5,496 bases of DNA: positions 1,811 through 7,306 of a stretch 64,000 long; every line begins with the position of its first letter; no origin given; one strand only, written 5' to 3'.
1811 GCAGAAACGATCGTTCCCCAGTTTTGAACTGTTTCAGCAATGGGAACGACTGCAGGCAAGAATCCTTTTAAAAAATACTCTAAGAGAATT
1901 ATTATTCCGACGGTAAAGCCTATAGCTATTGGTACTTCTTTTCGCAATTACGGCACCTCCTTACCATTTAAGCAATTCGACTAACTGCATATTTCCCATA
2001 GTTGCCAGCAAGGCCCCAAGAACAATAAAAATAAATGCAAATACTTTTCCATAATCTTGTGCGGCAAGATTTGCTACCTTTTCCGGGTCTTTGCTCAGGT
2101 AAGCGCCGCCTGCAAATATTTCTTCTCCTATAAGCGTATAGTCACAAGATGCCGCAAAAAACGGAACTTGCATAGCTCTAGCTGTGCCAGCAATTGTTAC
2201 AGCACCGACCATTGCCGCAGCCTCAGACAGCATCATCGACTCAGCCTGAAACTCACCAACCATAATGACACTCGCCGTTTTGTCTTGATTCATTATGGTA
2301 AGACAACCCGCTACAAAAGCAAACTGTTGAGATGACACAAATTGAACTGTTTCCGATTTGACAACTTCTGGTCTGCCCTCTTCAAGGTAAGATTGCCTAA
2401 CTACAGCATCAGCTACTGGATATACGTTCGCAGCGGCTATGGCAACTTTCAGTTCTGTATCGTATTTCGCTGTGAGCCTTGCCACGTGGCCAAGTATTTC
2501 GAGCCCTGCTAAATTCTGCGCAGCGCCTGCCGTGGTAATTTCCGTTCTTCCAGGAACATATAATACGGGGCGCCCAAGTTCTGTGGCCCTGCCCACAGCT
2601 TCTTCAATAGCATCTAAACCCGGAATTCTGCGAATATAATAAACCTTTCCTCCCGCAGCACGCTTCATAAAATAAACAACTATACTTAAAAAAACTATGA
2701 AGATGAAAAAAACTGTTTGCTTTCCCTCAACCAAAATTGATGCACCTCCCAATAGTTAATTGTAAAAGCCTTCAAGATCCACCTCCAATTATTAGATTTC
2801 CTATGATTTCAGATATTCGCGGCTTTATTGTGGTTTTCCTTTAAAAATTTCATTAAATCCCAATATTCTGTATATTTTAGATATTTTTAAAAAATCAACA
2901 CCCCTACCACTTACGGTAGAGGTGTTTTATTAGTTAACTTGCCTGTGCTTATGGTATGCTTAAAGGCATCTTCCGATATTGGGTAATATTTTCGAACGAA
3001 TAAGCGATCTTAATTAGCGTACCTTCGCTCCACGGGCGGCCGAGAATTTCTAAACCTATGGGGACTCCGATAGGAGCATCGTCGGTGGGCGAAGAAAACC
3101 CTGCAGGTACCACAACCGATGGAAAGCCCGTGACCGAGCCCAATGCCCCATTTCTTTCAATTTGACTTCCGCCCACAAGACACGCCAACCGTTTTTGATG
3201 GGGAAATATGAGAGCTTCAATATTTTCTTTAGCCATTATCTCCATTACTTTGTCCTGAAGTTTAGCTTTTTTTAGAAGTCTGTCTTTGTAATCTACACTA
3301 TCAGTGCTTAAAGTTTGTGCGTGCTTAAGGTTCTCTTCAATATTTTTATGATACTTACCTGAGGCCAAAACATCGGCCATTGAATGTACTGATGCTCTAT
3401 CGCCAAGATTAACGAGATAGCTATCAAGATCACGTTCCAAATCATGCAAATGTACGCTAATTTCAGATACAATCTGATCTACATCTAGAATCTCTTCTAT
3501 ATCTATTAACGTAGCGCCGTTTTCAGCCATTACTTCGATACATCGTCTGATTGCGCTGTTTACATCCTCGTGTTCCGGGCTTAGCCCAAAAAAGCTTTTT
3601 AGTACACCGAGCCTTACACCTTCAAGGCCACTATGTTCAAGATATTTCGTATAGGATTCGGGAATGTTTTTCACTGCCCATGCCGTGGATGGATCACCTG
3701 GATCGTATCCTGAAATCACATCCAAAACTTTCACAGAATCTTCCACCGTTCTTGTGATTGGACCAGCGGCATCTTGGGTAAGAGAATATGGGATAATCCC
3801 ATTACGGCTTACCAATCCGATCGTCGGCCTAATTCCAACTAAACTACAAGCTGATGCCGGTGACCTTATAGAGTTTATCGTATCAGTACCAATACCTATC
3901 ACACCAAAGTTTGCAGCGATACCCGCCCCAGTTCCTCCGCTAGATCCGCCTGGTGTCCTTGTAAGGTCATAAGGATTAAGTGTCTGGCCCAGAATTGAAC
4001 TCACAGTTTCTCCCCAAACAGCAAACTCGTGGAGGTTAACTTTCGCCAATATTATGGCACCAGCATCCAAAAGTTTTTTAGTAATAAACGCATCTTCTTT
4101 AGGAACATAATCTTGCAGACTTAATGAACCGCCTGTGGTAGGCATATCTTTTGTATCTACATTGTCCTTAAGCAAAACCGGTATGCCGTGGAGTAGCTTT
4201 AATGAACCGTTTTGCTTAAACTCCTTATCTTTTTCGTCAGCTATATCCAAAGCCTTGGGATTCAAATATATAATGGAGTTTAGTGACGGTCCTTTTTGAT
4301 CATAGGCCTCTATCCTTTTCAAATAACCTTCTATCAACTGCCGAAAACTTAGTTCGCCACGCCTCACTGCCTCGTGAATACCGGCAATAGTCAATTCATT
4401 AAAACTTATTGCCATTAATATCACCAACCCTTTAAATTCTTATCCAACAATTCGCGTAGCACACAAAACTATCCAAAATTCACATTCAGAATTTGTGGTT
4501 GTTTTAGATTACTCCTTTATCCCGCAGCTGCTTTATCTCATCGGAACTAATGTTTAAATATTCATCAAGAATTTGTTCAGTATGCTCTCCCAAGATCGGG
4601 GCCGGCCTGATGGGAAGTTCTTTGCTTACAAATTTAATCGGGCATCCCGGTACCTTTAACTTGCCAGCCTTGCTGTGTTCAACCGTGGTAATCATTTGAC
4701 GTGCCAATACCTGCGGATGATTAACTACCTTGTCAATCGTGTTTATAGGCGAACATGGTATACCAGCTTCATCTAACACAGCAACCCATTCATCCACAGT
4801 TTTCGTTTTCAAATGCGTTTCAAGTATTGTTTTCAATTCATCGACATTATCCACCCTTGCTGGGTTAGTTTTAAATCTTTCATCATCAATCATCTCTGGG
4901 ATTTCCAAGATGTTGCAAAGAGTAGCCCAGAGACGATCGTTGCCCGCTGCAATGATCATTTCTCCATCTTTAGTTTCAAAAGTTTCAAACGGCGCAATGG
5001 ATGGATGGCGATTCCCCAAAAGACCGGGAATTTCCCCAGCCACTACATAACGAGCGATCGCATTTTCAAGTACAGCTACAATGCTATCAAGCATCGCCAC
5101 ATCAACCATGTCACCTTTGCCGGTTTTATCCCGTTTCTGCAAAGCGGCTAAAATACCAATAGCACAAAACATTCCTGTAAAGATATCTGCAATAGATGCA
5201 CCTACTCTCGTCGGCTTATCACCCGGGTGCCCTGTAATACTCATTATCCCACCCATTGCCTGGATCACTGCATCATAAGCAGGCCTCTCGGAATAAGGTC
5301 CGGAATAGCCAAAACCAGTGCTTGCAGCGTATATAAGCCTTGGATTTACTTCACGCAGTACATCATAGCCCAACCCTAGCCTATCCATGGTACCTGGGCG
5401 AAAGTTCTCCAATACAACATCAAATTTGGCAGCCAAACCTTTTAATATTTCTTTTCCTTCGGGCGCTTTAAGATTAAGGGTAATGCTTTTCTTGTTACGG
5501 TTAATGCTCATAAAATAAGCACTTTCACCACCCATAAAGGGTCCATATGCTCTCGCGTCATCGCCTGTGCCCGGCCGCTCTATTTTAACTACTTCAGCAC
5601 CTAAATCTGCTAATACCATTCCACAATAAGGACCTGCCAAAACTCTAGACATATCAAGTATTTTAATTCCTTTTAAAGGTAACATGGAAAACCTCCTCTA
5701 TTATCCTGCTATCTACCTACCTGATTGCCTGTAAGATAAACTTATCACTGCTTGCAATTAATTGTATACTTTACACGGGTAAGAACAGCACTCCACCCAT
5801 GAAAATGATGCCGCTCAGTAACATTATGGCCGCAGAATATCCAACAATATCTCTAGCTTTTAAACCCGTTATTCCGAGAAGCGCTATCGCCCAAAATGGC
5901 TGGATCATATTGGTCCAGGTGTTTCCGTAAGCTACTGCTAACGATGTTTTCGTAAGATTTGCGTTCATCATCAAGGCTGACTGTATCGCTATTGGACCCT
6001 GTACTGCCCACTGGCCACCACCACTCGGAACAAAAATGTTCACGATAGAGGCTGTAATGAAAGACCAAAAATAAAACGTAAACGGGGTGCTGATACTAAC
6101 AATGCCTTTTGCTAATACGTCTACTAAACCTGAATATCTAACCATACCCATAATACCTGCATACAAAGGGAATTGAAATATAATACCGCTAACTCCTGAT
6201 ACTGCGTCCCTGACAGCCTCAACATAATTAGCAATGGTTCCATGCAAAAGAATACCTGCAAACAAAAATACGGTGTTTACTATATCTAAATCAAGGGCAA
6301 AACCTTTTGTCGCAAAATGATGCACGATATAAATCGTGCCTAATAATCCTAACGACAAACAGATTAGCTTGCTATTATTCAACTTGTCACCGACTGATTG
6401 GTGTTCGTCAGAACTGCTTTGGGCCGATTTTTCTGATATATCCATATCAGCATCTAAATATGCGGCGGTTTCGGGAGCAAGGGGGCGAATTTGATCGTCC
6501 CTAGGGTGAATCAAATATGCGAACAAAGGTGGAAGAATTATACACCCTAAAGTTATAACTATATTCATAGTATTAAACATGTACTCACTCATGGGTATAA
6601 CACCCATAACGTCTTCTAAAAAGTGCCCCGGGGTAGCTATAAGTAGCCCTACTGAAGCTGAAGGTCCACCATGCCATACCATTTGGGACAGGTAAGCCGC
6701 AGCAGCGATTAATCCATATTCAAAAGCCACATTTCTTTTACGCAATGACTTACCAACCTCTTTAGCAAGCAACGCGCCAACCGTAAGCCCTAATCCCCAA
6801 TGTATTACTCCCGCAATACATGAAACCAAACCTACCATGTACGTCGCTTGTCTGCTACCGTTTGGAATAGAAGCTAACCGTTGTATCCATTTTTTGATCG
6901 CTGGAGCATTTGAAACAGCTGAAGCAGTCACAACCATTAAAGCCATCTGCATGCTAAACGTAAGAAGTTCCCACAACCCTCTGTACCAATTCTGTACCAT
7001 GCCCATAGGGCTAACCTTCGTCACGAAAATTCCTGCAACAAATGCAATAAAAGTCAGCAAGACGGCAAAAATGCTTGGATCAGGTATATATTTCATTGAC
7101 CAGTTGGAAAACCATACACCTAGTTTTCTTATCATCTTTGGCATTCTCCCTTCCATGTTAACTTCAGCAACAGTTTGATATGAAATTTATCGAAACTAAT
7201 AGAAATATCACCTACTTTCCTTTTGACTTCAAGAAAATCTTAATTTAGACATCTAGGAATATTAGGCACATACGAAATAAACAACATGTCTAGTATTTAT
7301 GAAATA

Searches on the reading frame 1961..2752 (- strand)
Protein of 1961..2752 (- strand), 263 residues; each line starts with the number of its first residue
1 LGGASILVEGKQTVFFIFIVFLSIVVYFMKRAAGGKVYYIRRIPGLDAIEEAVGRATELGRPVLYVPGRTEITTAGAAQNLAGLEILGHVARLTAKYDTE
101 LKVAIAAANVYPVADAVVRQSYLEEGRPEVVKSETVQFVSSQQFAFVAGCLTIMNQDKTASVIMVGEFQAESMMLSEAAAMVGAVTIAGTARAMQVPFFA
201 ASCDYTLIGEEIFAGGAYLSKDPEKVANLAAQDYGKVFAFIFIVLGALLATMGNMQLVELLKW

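Call 39: search_protein_families(library=pfam, proteins=[window:1961-2752:-], max_evalue=0.00001)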
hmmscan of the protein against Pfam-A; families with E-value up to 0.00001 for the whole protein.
window:1961-2752:- (263 aa): 1 family
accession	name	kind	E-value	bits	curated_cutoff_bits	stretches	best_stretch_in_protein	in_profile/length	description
PF20539.3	DUF6754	-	4.6e-85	285.3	27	1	10-258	9-254/257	Domain of unknown function (DUF6754)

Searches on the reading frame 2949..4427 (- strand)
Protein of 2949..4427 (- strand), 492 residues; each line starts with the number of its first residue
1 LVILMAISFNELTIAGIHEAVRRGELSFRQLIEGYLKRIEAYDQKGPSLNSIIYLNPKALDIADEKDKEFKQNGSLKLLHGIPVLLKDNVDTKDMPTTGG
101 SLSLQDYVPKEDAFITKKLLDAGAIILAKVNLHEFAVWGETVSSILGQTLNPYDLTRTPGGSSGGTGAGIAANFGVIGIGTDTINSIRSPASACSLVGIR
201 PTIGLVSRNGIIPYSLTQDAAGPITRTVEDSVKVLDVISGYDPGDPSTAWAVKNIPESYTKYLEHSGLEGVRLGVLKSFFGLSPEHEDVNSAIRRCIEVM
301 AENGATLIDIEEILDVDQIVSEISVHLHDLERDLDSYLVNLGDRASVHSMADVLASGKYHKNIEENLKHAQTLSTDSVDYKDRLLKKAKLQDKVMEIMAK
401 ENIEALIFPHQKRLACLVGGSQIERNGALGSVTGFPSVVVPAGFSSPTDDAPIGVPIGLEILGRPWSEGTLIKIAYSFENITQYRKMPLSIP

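Call 39: search_protein_families(library=pfam, proteins=[window:2949-4427:-], max_evalue=0.00001)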
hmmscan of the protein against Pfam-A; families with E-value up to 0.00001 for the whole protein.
window:2949-4427:- (492 aa): 1 family
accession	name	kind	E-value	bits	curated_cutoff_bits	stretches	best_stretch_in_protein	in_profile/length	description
PF01425.27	Amidase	-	6.2e-95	319.3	27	1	31-471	2-444/445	Amidase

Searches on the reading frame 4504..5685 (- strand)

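Call 39: search_protein_families(library=pfam, proteins=[window:4504-5685:-], max_evalue=0.00001)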
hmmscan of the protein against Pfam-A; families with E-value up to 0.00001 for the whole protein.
window:4504-5685:- (393 aa): 1 family
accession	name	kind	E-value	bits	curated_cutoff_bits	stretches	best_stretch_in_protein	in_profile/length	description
PF02515.22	CoA_transf_3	-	3.6e-139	464.4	23.3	1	4-369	1-366/366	CoA-transferase family III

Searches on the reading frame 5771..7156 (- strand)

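Call 37: search_protein_families(library=pfam, proteins=[window:5771-7156:-], max_evalue=0.00001)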
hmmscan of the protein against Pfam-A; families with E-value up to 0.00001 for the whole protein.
window:5771-7156:- (461 aa): 1 family
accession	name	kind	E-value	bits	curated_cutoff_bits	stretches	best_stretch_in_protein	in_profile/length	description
PF02667.20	SCFA_trans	-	4.5e-132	441.7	27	1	8-459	1-453/453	Short chain fatty acid transporter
